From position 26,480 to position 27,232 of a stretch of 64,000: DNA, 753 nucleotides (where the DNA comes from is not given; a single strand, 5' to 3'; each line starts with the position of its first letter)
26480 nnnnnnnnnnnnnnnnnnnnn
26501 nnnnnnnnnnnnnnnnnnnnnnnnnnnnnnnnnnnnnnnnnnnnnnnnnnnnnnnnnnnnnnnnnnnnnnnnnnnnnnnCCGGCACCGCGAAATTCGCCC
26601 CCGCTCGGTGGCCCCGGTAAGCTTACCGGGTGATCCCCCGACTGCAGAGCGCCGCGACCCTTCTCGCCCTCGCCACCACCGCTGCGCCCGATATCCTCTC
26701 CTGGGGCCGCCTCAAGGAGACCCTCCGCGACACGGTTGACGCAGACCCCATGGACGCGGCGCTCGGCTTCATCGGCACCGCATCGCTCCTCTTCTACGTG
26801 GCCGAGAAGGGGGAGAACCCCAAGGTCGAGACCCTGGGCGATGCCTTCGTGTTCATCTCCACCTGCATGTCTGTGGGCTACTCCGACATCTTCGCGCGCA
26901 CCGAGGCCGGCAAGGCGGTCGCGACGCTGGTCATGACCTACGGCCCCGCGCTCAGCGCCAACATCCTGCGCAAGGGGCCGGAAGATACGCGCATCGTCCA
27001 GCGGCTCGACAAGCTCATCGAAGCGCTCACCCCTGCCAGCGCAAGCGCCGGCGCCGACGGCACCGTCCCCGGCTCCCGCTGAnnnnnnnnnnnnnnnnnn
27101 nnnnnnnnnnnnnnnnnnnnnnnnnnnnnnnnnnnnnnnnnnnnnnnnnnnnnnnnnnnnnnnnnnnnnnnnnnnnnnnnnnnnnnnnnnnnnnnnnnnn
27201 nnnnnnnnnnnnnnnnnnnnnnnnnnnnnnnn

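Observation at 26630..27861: Translationally coupled GYS-filter cation channel and NfeD/YqiJ-like OB-fold protein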

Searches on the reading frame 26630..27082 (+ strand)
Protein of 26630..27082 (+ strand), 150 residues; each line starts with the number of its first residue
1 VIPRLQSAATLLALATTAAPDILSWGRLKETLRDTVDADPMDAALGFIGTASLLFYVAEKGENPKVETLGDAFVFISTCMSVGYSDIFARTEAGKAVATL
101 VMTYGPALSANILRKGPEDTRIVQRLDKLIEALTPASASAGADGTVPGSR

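Call 3: search_protein_families(library=pfam, proteins=[window:26630-27082:+], max_evalue=0.01)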
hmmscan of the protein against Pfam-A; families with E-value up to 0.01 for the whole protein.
window:26630-27082:+ (150 aa): 1 family
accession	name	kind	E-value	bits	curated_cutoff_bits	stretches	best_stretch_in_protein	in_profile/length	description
PF07885.22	Ion_trans_2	-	4.2e-07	30.2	22.5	1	47-112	5-69/79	Ion channel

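Call 4: search_protein_families(library=ncbifam, proteins=[window:26630-27082:+], max_evalue=0.01)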
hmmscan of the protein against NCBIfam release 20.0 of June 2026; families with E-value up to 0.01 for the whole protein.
window:26630-27082:+ (150 aa): 1 family
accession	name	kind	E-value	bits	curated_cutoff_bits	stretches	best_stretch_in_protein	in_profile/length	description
NF040645.1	K_channel_Meth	equivalog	3.2e-07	30.4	300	1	51-102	139-191/203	hyperpolarization-activated voltage-gated potassium channel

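Call 6: find_homologous_proteins(query=window:26630-27082:+)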
Query window:26630-27082:+ (150 aa): 73 proteins with E <= 0.001 among 599 candidates.
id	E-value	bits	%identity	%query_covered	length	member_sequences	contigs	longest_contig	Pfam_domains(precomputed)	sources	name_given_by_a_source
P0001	4.3e-82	291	92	100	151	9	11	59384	PF07885.23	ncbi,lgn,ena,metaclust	metaclust:\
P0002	1.2e-74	267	89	93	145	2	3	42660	PF07885.23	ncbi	-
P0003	1.5e-72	260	84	98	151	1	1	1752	PF07885.23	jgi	jgi:hypothetical protein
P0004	2.7e-50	188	69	93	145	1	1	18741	PF07885.23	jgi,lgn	jgi:hypothetical protein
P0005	4.7e-37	145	61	79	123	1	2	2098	PF07885.23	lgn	-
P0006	1.6e-35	140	63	77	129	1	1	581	PF07885.23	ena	-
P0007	1.4e-34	137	62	72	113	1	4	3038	PF07885.23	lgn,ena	-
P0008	6.2e-34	135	57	77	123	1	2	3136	PF07885.23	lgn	-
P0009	1.2e-33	134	58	78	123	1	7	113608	PF07885.23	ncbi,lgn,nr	ncbi:MAG: two pore domain potassium channel family protein [Polyangiaceae bacterium]|nr:two pore dom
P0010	9.3e-33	131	61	73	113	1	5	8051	PF07885.23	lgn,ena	-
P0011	1.2e-32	131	64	61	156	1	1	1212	PF07885.23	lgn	-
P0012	1.7e-31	127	45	96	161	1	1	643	PF07885.23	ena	-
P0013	6.0e-31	125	65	61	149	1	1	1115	PF07885.23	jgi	jgi:voltage-gated potassium channel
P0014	8.2e-31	125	59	69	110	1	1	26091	PF07885.23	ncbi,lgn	-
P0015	1.2e-30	124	59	74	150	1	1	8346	PF07885.23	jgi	jgi:voltage-gated potassium channel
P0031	4.5e-26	109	47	85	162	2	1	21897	PF07885.23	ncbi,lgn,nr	ncbi:MAG: hypothetical protein JWM10_3899 [Myxococcaceae bacterium]|nr:hypothetical protein [Myxococ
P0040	4.7e-25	106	51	72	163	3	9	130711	PF07885.23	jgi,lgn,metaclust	metaclust:\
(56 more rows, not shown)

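Call 9: find_related_loci(query=A1, collection=genome_contigs, flank=6000)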
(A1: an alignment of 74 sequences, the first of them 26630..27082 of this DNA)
Query A1 (150 aa) in genome_contigs; peptide patterns used: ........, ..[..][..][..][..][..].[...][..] (x = any residue, [..] = any of these).
148 stretches matched a pattern; 110 encode a relative of the query (tblastn E <= 1e-3); the best 80 are kept; 80 distinct loci.
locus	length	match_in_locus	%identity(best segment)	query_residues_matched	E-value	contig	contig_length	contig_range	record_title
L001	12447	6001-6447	92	3-150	9e-80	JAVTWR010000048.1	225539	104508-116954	MAG: Polyangiaceae bacterium isolate labscale reactor_MAG19 NODE_35_length_225539_cov_26.835035, whole genome shotgun se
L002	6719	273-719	91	3-150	9e-79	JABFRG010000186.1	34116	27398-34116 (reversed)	MAG: Polyangiaceae bacterium isolate P-RSF-IL-17 seq_433, whole genome shotgun sequence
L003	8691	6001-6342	59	4-117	8e-36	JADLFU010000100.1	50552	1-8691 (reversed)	MAG: Polyangiaceae bacterium isolate SJ398 c_000000468766, whole genome shotgun sequence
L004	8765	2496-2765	66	24-113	8e-35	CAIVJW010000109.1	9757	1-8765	MAG: uncultured delta proteobacterium isolate KTt_bin-2109 genome assembly, contig: bin-2109:109/455, whole genome shotg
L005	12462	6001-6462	47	6-139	1e-34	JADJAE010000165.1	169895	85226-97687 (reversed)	MAG: Deltaproteobacteria bacterium isolate AalW_18-Q3-R10-53_BATAC.29 tig01689079-10-1691970, whole genome shotgun seque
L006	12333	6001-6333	59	3-113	8e-36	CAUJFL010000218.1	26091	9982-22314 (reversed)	MAG: Myxococcota bacterium isolate KLAP97 genome assembly, contig: KLAP97_451837, whole genome shotgun sequence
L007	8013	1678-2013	54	6-113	7e-32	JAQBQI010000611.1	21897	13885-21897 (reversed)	MAG: Myxococcaceae bacterium isolate RYN_369 scaffold_615631, whole genome shotgun sequence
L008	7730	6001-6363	49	25-133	8e-32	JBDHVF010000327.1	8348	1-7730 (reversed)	MAG: Polyangiales bacterium isolate AS-MESO-3CA.253 NODE_36289_length_8348_cov_3.974247, whole genome shotgun sequence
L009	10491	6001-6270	60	24-113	4e-31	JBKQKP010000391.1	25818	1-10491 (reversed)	MAG: Polyangiaceae bacterium isolate CRr1A1B1C__bin_81 CRr1A1B1C_000000409889, whole genome shotgun sequence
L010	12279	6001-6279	59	24-117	4e-31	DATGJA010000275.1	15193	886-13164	MAG TPA_asm: Polyangiaceae bacterium isolate SMAG_U9821 k141_1161039, whole genome shotgun sequence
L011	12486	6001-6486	44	6-146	4e-31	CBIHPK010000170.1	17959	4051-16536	MAG TPA_asm: uncultured Myxococcaceae bacterium isolate SRR18156209_binner13_Refined_17 genome assembly, contig: ERZ2733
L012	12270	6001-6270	60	24-113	9e-31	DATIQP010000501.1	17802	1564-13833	MAG TPA_asm: Polyangiaceae bacterium isolate SMAG_U15880 k141_343746, whole genome shotgun sequence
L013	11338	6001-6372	48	24-132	1e-30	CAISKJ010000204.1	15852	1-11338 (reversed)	MAG: uncultured delta proteobacterium isolate KT_bin-2017 genome assembly, contig: bin-2017:0204/1849, whole genome shot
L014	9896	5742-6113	47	24-132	1e-30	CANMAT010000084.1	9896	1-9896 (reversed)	MAG: Deltaproteobacteria bacterium isolate ZE-Jul18-30 genome assembly, contig: ZE-Jul18-C7712, whole genome shotgun seq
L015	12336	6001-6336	51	6-113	2e-30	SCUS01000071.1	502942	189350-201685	MAG: Myxococcaceae bacterium isolate GW715_bin.15 GW715_bin.15-44749, whole genome shotgun sequence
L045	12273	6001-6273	52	23-113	3e-27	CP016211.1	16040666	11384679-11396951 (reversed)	Minicystis rosea strain DSM 24000 chromosome, complete genome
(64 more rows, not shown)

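Call 21: search_solved_structures(query=A1, max_evalue=0.01, show_alignments=3)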
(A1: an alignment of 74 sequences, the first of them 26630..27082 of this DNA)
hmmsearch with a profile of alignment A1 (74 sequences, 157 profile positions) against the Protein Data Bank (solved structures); distinct sequences matched with E-value up to 0.01: 84 (the best 60 are shown).
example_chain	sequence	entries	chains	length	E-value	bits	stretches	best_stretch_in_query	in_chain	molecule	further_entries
6uwm_A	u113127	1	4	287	4.3e-09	39.7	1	45-110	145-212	Voltage-gated potassium channel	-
1orq_C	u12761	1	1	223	4.4e-09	39.6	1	45-109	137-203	potassium channel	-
2a0l_A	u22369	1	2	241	5.4e-09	39.3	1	45-109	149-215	Voltage-gated potassium channel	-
24vi_B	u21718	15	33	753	6e-08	35.9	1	51-112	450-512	Green fluorescent protein,Potassium voltage-gated channel subfamily KQT member 2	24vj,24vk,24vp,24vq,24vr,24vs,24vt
9x5j_D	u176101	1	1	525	1.2e-07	35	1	51-112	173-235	Potassium voltage-gated channel subfamily KQT member 2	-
9ixz_A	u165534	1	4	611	1.3e-07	34.8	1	52-112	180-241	Isoform 3 of Potassium voltage-gated channel subfamily KQT member 2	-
9ixy_A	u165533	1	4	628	1.4e-07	34.7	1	52-112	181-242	Isoform 3 of Potassium voltage-gated channel subfamily KQT member 2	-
8j02_A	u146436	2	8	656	1.6e-07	34.6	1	52-112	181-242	Potassium voltage-gated channel subfamily KQT member 2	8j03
7cr0_A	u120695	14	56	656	1.6e-07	34.6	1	52-112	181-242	Potassium voltage-gated channel subfamily KQT member 2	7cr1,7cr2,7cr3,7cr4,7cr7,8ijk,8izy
4h33_A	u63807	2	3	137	2e-07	34.3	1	68-130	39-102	Lmo2059 protein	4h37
22ay_A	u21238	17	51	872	3e-07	33.7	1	52-112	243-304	Potassium voltage-gated channel subfamily KQT member 2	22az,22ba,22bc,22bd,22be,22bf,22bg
24vl_B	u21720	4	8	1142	5e-07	32.9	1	52-112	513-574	Green fluorescent protein,Potassium voltage-gated channel subfamily KQT member 2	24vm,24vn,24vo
3pjs_K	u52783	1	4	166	1e-06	31.9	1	48-147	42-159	Voltage-gated potassium channel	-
2a9h_A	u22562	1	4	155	1.3e-06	31.6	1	48-110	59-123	Voltage-gated potassium channel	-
2p7t_C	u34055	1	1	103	1.7e-06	31.2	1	49-109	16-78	Voltage-gated potassium channel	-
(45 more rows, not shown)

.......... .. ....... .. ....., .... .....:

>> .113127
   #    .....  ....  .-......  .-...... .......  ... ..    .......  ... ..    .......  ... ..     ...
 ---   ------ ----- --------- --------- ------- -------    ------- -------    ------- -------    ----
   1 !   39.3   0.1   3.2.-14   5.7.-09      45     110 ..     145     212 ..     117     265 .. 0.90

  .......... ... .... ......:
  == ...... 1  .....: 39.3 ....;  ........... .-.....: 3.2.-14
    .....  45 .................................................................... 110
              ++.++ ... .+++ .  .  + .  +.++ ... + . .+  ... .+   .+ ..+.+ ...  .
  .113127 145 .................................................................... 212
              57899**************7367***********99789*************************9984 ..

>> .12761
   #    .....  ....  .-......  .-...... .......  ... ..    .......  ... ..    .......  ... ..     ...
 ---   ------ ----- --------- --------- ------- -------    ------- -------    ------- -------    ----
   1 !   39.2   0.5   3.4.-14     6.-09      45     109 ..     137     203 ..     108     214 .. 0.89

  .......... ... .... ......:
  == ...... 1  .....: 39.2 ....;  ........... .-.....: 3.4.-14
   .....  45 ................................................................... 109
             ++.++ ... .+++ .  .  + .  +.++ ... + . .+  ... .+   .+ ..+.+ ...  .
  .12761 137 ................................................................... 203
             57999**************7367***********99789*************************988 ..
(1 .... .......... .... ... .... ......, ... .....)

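Call 22: find_encoding_contigs(protein=P0009, flank=6000, max_places=2)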
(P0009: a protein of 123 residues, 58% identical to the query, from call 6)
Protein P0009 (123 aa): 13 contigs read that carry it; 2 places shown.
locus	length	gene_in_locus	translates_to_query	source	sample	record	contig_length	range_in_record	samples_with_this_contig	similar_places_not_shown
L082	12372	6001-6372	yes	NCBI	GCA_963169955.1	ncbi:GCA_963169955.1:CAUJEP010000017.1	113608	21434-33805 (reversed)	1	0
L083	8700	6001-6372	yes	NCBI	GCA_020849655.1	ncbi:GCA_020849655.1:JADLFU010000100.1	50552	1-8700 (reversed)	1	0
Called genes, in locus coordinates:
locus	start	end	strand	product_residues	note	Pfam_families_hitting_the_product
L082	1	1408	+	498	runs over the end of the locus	PF01425:Amidase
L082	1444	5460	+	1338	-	PF07719:TPR_2 (faint), PF13174:TPR_6 (faint), PF13176:TPR_7 (faint), PF13181:TPR_8 (faint), PF13424:TPR_12 (faint), PF13432:TPR_16 (weak), PF14559:TPR_19, PF13646:HEAT_2, +10 more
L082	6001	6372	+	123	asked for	PF07885:Ion_trans_2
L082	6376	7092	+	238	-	-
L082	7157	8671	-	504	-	PF13385:Laminin_G_3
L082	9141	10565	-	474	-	PF03062:MBOAT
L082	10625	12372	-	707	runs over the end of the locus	PF13385:Laminin_G_3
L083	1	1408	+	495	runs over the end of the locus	PF01425:Amidase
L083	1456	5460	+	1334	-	PF13176:TPR_7 (faint), PF13428:TPR_14 (faint), PF00515:TPR_1 (faint), PF07719:TPR_2 (faint), PF13174:TPR_6 (faint), PF13432:TPR_16 (weak), PF14559:TPR_19, PF13646:HEAT_2, +10 more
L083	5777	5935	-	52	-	-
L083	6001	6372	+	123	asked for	PF07885:Ion_trans_2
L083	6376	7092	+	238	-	-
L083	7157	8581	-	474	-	PF13385:Laminin_G_3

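Call 23: find_encoding_contigs(protein=P0040, flank=6000, max_places=2)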
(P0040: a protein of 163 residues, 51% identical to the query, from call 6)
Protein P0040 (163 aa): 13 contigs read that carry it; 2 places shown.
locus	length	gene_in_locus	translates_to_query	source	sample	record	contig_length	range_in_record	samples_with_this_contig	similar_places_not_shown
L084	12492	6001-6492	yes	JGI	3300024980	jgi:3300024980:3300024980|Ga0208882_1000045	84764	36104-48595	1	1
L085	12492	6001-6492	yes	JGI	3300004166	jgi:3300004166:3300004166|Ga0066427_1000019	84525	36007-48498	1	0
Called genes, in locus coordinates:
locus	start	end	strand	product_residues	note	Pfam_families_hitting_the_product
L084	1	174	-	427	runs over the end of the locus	PF02321:OEP (weak)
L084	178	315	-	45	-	-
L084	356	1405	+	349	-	PF01545:Cation_efflux, PF16916:ZT_dimer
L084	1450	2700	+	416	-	-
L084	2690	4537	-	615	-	-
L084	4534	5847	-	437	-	PF03448:MgtE_N, PF00571:CBS, PF01769:MgtE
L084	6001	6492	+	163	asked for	PF07885:Ion_trans_2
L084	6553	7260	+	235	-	-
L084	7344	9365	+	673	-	PF17517:IgGFc_binding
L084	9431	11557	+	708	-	PF01833:TIG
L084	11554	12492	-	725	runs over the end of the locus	-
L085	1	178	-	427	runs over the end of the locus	PF02321:OEP (weak)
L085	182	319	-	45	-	-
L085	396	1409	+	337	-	PF01545:Cation_efflux, PF16916:ZT_dimer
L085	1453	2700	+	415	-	-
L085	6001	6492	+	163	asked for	PF07885:Ion_trans_2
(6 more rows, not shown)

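Call 24: find_encoding_contigs(protein=P0031, flank=6000, max_places=2)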
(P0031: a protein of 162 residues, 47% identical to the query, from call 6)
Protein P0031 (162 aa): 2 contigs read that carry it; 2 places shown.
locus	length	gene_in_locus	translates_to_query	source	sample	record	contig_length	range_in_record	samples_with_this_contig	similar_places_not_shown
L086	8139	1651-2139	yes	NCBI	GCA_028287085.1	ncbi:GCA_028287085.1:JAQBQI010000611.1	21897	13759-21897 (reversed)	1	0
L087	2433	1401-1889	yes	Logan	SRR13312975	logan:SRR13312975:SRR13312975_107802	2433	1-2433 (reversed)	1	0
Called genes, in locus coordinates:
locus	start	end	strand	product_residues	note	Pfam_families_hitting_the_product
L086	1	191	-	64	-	?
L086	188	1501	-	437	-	PF03448:MgtE_N, PF00571:CBS, PF01769:MgtE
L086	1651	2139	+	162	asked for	PF07885:Ion_trans_2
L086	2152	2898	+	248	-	-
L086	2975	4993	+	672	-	PF17517:IgGFc_binding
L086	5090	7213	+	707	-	PF01833:TIG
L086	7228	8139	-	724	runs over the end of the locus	PF00012:HSP70 (weak)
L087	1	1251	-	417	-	?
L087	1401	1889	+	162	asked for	PF07885:Ion_trans_2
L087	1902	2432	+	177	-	?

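Call 48: predict_structure(alignment_id=A1)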
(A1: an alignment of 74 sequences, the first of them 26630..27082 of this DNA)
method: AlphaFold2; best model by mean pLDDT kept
length: 150 residues; sequences in the alignment: 74
mean_pLDDT: 85.8   pTM: 0.66
mean pLDDT of the five models: 85.8, 85.1, 84.4, 83.9, 83.4
residues with pLDDT >= 90: 76; 70-90: 57; 50-70: 16; < 50: 1
segments of 3 or more residues with pLDDT < 50: none
pLDDT, mean of each block of 10 residues (from residue 1): 76 81 82 90 95 97 96 95 83 96 93 74 86 74 69
secondary structure, 60 per line:
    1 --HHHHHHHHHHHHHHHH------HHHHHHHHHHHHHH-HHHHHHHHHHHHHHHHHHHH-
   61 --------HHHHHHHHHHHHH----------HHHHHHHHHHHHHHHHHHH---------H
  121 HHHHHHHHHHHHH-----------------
elements in order: H3-18 H25-38 H40-59 H69-81 H92-110 H120-133

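Call 51: fold_search(model_id=the predicted structure, library=pdb)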
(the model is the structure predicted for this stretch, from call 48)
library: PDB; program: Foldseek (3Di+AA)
matches with E <= 10: 951; with E <= 0.001: 1
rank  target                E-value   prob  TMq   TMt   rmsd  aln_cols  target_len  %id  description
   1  7cr1_A                5.9e-04  1.00  0.43  0.27  13.1       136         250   26  human KCNQ2 in complex with ztz240 (released 2020-09-16)
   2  7cr0_A                1.5e-03  1.00  0.41  0.26  14.8       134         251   24  human KCNQ2 in apo state (released 2020-09-16)
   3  7cr3_A                2.5e-03  1.00  0.45  0.21  14.6       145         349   23  human KCNQ2-CaM in apo state (released 2020-09-16)
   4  8sda_D                3.3e-03  1.00  0.42  0.28  14.0       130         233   25  CryoEM structure of rat Kv2.1(1-598) L403A mutant in nanodiscs (released 2023-09-27)
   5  8j04_A                4.3e-03  1.00  0.45  0.22  13.1       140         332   24  Human KCNQ2-CaM-HN37 complex in the presence of PIP2 (released 2023-12-06)
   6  7mjt_C                4.8e-03  1.00  0.42  0.66   7.9        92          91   21  KcsA open gate E71V mutant with Barium (released 2022-03-23)
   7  9l8w_A                5.1e-03  1.00  0.41  0.25  14.5       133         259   26  Human KCNQ2-CaM in complex with QO-58 (released 2026-01-21)
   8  9ixy_A                5.3e-03  1.00  0.43  0.20  13.8       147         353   26  Human KCNQ2-CaM-Ebio2 Complex in the Presence of PIP2 (released 2025-03-19)
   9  9con_A                5.3e-03  1.00  0.36  0.17  14.7       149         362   21  Human Kv1.3-H451V with A0194009G09 nanobodies conformation 1 (released 2026-01-28)
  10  8j05_A                5.6e-03  1.00  0.44  0.21  12.8       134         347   26  Human KCNQ2-CaM complex in the presence of PIP2 (released 2023-12-06)
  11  8vc3_B                5.9e-03  1.00  0.42  0.25  14.3       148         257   23  Voltage gated potassium ion channel Kv1.2 in complex with DTx (released 2024-07-10)
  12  9xb9_A                7.0e-03  1.00  0.43  0.20  12.6       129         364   26  Human KCNQ2-CaM in complex with QO-58 and PIP2 (released 2026-01-28)
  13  1f6g_MODEL_1_A        9.1e-03  1.00  0.44  0.41  13.0       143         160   19  POTASSIUM CHANNEL (KCSA) FULL-LENGTH FOLD (released 2001-02-21)
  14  8j02_A                9.1e-03  1.00  0.42  0.19  14.4       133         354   26  Human KCNQ2(F104A)-CaM-PIP2-CBD complex in state II (released 2023-12-13)
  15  6nfu_C                1.2e-02  1.00  0.42  0.59   5.2        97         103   23  Structure of the KcsA-G77A mutant or the 2,4-ion bound configuration of a K+ channel selectivity filter. (released 2019-08-07)
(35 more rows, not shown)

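Call 57: search_protein_families(library=pfam, proteins=[L086:2152-2898:+, L086:2975-4993:+], max_evalue=0.01)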
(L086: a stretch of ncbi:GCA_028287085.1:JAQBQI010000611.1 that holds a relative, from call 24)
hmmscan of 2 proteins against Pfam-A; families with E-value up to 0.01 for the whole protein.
L086:2152-2898:+ (248 aa): 0 families

L086:2975-4993:+ (672 aa): 1 family
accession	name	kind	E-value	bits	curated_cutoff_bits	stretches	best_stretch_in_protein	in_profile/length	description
PF17517.7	IgGFc_binding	-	2.7e-48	165.2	25.6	1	275-579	1-263/297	IgGFc binding protein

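Call 58: search_protein_families(library=ncbifam, proteins=[L045:2840-3598:+, L045:3768-5894:+], max_evalue=0.01)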
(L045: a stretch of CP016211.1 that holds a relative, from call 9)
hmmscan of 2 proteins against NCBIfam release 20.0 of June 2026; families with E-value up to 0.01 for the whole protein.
L045:2840-3598:+ (252 aa): 0 families

L045:3768-5894:+ (708 aa): 1 family
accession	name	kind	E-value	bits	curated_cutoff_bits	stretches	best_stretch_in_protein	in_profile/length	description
NF058507.1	FlotScfldFlot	equivalog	4e-17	62.4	700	2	17-406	3-390/477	flotillin lipid rafts scaffold protein FloT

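Call 62: search_protein_families(library=padloc, proteins=[window:26630-27082:+], max_evalue=0.01)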
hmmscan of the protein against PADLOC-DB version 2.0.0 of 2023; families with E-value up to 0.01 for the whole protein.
window:26630-27082:+ (150 aa): 0 families
